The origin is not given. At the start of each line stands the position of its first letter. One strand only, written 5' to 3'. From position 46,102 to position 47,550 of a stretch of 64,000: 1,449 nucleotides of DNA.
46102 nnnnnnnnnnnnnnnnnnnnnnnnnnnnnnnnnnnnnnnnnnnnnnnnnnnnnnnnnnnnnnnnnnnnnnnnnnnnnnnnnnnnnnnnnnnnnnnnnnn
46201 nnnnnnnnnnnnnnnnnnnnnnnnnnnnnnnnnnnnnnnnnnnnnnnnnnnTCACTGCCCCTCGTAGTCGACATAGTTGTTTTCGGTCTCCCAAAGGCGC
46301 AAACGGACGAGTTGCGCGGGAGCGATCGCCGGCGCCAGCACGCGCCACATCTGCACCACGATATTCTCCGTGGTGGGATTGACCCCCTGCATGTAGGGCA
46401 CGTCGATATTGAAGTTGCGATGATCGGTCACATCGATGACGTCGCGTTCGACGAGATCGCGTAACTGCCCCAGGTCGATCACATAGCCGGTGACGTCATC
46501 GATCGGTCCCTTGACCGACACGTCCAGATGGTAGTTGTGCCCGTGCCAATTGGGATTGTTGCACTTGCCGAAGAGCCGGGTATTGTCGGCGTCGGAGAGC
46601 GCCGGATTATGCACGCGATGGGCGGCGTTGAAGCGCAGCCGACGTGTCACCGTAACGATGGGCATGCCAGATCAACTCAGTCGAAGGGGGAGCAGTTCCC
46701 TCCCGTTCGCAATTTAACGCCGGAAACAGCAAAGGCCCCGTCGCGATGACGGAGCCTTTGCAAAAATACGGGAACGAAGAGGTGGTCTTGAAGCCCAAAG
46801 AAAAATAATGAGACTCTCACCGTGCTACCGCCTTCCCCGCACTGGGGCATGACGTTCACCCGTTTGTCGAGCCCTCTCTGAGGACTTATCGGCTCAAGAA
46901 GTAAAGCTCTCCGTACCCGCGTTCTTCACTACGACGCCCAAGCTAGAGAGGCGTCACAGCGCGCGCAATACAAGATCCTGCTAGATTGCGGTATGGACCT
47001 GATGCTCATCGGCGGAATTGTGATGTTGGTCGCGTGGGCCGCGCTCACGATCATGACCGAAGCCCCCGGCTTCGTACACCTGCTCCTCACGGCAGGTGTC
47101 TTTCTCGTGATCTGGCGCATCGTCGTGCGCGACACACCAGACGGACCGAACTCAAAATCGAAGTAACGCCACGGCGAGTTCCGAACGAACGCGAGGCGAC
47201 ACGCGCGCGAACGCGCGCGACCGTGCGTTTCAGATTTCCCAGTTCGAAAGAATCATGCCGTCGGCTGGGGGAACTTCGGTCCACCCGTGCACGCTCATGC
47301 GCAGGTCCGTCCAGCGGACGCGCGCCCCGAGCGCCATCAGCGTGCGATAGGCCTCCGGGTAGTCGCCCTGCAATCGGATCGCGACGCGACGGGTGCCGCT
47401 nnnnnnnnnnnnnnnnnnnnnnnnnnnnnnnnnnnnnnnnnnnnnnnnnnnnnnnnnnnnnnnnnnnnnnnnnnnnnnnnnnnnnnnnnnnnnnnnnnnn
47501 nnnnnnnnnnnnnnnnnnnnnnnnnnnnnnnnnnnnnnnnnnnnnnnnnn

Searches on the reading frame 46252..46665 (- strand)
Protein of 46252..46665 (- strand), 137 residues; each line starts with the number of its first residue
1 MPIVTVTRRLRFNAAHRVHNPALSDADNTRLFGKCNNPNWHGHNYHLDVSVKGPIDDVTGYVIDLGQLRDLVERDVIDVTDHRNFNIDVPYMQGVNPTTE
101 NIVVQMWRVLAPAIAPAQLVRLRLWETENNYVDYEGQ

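Call 4: search_protein_families(library=pfam, proteins=[window:46252-46665:-])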
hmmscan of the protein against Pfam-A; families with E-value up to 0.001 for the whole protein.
window:46252-46665:- (137 aa): 1 family
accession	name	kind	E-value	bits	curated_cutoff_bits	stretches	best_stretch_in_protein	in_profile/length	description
PF01242.24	PTPS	-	4.8e-33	114.1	22.4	1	6-136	2-120/121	6-pyruvoyl tetrahydropterin synthase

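Call 5: search_protein_families(library=ncbifam, proteins=[window:46252-46665:-], max_evalue=0.01)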
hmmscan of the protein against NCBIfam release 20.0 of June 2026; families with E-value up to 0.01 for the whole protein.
window:46252-46665:- (137 aa): 2 families
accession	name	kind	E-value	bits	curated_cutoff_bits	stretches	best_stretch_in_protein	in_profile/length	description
TIGR00039.1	6PTHBS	subfamily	2e-24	86.3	125.5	1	4-137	2-122/124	6-pyruvoyl tetrahydropterin synthase/6-carboxytetrahydropterin synthase family protein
TIGR03367.1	queuosine_QueD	equivalog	6.6e-16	58.5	89.25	1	6-110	2-90/92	6-carboxytetrahydropterin synthase QueD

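Call 7: search_solved_structures(query=window:46252-46665:-, max_evalue=0.001, show_alignments=3)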
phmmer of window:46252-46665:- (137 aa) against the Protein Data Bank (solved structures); distinct sequences matched with E-value up to 0.001: 9.
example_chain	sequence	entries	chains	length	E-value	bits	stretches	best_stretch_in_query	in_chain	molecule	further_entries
1b66_A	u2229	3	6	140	3.8e-37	131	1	6-137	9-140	6-PYRUVOYL TETRAHYDROPTERIN SYNTHASE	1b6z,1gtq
3i2b_A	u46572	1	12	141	5.9e-37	130.3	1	5-137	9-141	6-pyruvoyl tetrahydrobiopterin synthase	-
2g64_A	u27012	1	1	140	1.3e-29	106.5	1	1-136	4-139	Putative 6-pyruvoyl tetrahydrobiopterin synthase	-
2dj6_A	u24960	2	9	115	2.1e-10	44.3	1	39-135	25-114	hypothetical protein PH0634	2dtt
2oba_A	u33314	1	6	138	1.1e-09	42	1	35-136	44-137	Probable 6-pyruvoyl tetrahydrobiopterin synthase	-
4ntm_A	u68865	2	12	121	1.3e-06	32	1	34-118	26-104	6-carboxy-5,6,7,8-tetrahydropterin synthase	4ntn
3qn0_A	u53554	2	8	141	2e-06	31.4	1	34-118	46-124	6-carboxy-5,6,7,8-tetrahydropterin synthase | 6-pyruvoyl tetrahydrobiopterin synthase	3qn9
4ntk_A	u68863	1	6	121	2.5e-06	31.1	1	39-118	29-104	6-carboxy-5,6,7,8-tetrahydropterin synthase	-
3qna_A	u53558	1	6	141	3.8e-06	30.5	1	39-118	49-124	6-carboxy-5,6,7,8-tetrahydropterin synthase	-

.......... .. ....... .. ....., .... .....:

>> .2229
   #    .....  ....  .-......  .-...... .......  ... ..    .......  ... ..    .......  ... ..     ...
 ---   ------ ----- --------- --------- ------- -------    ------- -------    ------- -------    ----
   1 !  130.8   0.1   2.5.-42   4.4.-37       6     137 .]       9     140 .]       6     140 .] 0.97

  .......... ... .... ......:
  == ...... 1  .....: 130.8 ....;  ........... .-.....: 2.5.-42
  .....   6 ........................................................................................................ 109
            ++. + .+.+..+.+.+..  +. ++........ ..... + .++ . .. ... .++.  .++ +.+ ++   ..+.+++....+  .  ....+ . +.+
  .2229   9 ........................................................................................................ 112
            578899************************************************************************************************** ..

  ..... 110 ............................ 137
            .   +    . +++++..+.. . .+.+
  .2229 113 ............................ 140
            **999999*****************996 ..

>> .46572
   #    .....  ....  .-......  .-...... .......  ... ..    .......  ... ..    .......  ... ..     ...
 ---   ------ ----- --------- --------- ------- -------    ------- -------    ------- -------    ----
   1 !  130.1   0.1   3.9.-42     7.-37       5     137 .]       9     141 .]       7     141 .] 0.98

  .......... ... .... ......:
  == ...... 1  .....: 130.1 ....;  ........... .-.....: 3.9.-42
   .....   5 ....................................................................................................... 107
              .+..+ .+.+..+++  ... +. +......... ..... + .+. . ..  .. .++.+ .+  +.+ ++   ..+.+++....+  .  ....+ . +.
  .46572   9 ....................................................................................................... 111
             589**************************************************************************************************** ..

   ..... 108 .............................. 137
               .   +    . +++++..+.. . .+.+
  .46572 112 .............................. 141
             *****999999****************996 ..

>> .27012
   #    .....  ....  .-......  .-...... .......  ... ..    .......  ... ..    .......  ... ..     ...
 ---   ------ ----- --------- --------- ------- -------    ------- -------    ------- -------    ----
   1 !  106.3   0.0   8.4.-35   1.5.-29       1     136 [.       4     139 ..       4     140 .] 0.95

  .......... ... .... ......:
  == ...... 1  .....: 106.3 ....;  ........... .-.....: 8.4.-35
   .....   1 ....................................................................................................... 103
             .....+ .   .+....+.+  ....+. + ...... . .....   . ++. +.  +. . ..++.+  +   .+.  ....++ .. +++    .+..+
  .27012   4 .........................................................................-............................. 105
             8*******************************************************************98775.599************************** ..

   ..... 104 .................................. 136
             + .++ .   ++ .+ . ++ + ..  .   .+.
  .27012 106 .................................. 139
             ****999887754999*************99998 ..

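Call 8: find_related_loci(query=window:46252-46665:-, collection=genome_contigs, flank=6000)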
Query window:46252-46665:- (137 aa) in genome_contigs; peptide patterns used: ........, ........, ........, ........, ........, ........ (x = any residue, [..] = any of these).
600 stretches matched a pattern (row limit reached: there are more); 554 encode a relative of the query (tblastn E <= 1e-3); the best 80 are kept; 80 distinct loci.
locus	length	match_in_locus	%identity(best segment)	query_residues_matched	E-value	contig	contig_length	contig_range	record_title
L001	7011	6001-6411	91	1-137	7e-84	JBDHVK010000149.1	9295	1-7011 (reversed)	MAG: Gemmatimonas sp. isolate AS-MICRO-3CA.212 NODE_36604_length_9295_cov_17.145956, whole genome shotgun sequence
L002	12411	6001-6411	89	1-137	1e-83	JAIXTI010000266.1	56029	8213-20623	MAG: bacterium isolate C8_MAG_00034 pond_C8_MAG_00034_000000000263, whole genome shotgun sequence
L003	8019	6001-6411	87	1-137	2e-83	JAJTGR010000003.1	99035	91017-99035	MAG: Gemmatimonadetes bacterium isolate CoA2_M2 k141_43523, whole genome shotgun sequence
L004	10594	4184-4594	88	1-137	1e-82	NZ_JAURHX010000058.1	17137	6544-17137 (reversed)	MAG: Gemmatimonas sp. isolate SFB_657D_100_32 k141_1399306_length_17137_cov_14.7545, whole genome shotgun sequence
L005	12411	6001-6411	88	1-137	4e-82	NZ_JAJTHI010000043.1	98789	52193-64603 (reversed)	MAG: Gemmatimonas sp. isolate CoA8N_M110 k141_115676, whole genome shotgun sequence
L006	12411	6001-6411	86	1-137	3e-82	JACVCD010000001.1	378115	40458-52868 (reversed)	MAG: Gemmatimonadaceae bacterium isolate Desfum bin_9_GBBB01 NODE_7_length_378115_cov_5.937998, whole genome shotgun seq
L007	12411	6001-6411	88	1-137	4e-82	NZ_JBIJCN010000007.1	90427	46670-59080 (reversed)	MAG: Gemmatimonas sp. isolate ME2006-08-18D11_3300042945_group2_bin76 Rohwer_bin1445_scaffold_93_c1, whole genome shotgu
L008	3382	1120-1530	85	1-137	3e-80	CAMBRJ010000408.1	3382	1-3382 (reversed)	MAG: Gemmatimonas phototrophica isolate MiH-16apr19-111 genome assembly, contig: MiH-16apr19-C80502, whole genome shotgu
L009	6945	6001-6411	85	1-137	5e-80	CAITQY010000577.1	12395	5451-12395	MAG: uncultured Gemmatimonadetes bacterium isolate UppL5_bin-2002 genome assembly, contig: bin-2002:577/793, whole genom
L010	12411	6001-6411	86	1-137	6e-80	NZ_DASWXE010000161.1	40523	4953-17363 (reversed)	MAG: Gemmatimonas sp. isolate SMAG_U3676 k141_33986, whole genome shotgun sequence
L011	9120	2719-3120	86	1-134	1e-79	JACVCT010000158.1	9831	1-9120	MAG: Gemmatimonadaceae bacterium isolate Desfum bin_10_GBBB08 NODE_908_length_9831_cov_3.221455, whole genome shotgun se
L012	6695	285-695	85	1-137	3e-79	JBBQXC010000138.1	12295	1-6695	MAG: Gemmatimonadales bacterium isolate Co_metawrap_2092 Cmw_2092_k141_12387160_length_12295_cov_9.9267, whole genome sh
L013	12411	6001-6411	82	1-137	7e-79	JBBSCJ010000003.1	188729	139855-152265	MAG: Gemmatimonadales bacterium isolate metawrap_la6_16 metawrap_la6_16_K_240758_L_188729_cov_37.7063, whole genome shot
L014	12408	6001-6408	86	1-136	8e-79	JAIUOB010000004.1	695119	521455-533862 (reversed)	MAG: Gemmatimonadetes bacterium isolate GEMMA1 spades-bin.104~NODE_21_length_695119_cov_3.14851, whole genome shotgun se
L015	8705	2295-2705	84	1-137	5e-79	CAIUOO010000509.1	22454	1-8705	MAG: uncultured Gemmatimonadetes bacterium isolate Loclat_bin-08888 genome assembly, contig: bin-08888:509/580, whole ge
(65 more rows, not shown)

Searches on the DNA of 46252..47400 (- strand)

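Call 22: search_rna_families(source=window, start=46500, end=47400, threshold=evalue, max_evalue=1)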
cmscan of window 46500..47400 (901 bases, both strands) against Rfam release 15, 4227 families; matches with E-value up to 1: 1.
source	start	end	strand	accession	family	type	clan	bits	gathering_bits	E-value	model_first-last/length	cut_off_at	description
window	46759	46928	-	RF00013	6S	Gene;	-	22.1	46.4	0.032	1-187/187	no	6S / SsrS RNA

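Call 67: search_rna_families(sources=[L001, L006, L014, L057, L074, L080, L083, L085, L086, L089, L092, L102, L108, L146], threshold=gathering)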
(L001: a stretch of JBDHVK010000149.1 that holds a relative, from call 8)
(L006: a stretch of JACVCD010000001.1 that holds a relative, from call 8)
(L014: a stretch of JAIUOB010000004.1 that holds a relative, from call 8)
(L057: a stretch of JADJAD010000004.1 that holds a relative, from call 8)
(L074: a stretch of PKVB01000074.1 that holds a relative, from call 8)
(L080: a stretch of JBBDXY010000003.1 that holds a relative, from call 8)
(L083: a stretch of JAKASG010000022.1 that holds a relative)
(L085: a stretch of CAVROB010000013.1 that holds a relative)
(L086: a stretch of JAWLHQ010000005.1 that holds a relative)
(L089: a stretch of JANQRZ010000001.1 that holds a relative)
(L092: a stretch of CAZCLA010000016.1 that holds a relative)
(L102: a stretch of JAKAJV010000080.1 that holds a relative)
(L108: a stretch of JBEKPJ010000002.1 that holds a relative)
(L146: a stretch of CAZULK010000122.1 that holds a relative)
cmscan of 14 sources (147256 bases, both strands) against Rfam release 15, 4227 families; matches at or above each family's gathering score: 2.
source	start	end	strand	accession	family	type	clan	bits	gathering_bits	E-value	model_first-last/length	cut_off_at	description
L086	8329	8402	+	RF00005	tRNA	Gene; tRNA;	CL00001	64.4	29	2.5e-11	1-71/71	no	tRNA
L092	6842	6925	+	RF00005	tRNA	Gene; tRNA;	CL00001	51.7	29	8.1e-08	1-71/71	no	tRNA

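Call 68: search_rna_families(sources=[L006, L057, L080, L083, L089, L092], threshold=evalue, max_evalue=0.1)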
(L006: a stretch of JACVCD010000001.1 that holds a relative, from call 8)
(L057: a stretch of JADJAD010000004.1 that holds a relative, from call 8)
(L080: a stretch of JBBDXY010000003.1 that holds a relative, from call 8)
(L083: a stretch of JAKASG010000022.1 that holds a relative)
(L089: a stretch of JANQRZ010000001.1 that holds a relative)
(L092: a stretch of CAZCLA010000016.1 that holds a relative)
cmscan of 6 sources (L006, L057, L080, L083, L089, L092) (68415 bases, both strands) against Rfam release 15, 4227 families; matches with E-value up to 0.1: 4.
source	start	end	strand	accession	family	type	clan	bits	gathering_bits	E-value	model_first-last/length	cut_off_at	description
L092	6842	6925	+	RF00005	tRNA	Gene; tRNA;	CL00001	51.7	29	3.7e-08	1-71/71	no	tRNA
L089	5418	5490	+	RF04279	mir-H20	Gene; miRNA;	CL00141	36.2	99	0.0061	1-82/82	no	mir-H20 microRNA precursor family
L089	3638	3698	+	RF03778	mir-483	Gene; miRNA;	-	35.2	60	0.012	1-75/75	no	mir-483 microRNA precursor family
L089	5412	5515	+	RF00690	MIR408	Gene; miRNA;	-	28.3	64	0.0084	1-126/126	no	MIR408 microRNA precursor family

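Call 69: search_rna_families(source=window, start=46700, end=46960, threshold=evalue, max_evalue=1, show_alignments=2)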
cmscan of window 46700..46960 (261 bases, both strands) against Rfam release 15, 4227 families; matches with E-value up to 1: 2.
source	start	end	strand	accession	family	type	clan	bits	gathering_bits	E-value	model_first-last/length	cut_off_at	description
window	46759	46928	-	RF00013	6S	Gene;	-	22.1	46.4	0.0092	1-187/187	no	6S / SsrS RNA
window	46732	46817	-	RF01844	SmY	Gene; snRNA; splicing;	-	14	39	0.85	1-80/80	no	SmY spliceosomal RNA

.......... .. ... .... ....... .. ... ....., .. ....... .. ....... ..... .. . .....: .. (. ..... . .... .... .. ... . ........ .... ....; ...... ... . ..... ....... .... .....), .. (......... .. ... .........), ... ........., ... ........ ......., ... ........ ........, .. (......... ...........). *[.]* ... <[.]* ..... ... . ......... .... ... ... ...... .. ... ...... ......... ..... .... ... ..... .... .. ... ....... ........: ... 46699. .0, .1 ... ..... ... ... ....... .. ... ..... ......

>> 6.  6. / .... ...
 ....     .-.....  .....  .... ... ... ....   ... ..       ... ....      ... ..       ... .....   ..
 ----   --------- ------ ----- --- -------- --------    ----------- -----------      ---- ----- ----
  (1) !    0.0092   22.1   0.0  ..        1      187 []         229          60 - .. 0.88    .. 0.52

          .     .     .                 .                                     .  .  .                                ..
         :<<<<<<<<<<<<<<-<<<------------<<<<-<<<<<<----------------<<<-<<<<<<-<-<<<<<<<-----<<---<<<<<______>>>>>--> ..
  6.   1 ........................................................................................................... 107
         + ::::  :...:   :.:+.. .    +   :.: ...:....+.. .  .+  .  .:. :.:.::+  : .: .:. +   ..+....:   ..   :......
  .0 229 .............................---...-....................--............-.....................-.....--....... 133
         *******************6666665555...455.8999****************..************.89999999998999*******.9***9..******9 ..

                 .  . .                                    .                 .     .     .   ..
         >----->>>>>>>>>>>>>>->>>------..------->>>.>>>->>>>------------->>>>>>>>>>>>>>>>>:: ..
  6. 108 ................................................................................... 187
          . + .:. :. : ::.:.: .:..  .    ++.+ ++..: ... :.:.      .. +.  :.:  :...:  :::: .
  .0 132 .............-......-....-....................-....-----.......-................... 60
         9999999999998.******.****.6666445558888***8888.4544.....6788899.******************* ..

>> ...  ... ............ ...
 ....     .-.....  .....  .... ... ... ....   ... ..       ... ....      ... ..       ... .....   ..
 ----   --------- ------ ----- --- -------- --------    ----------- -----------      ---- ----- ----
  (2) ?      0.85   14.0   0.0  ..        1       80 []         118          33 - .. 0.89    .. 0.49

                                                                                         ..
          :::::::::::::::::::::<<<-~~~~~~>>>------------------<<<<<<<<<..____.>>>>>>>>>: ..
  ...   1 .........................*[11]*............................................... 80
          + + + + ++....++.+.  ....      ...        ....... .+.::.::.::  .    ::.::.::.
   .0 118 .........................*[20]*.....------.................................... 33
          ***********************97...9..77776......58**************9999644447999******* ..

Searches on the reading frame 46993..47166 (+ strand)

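Call 79: search_protein_families(library=pfam, proteins=[window:46993-47166:+], max_evalue=1)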
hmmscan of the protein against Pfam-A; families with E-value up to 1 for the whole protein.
window:46993-47166:+ (57 aa): 3 families
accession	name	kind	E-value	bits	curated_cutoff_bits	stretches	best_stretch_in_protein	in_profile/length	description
PF18919.5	DUF5670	-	0.0042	17.6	23.5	1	8-44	6-42/43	Family of unknown function (DUF5670)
PF20990.2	DUF2207_C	-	0.27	11.4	33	1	4-51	146-196/247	Predicted membrane protein (DUF2207) C-terminal domain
PF12669.12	FeoB_associated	-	0.76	10.5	27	0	28-44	5-21/44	FeoB-associated Cys-rich membrane protein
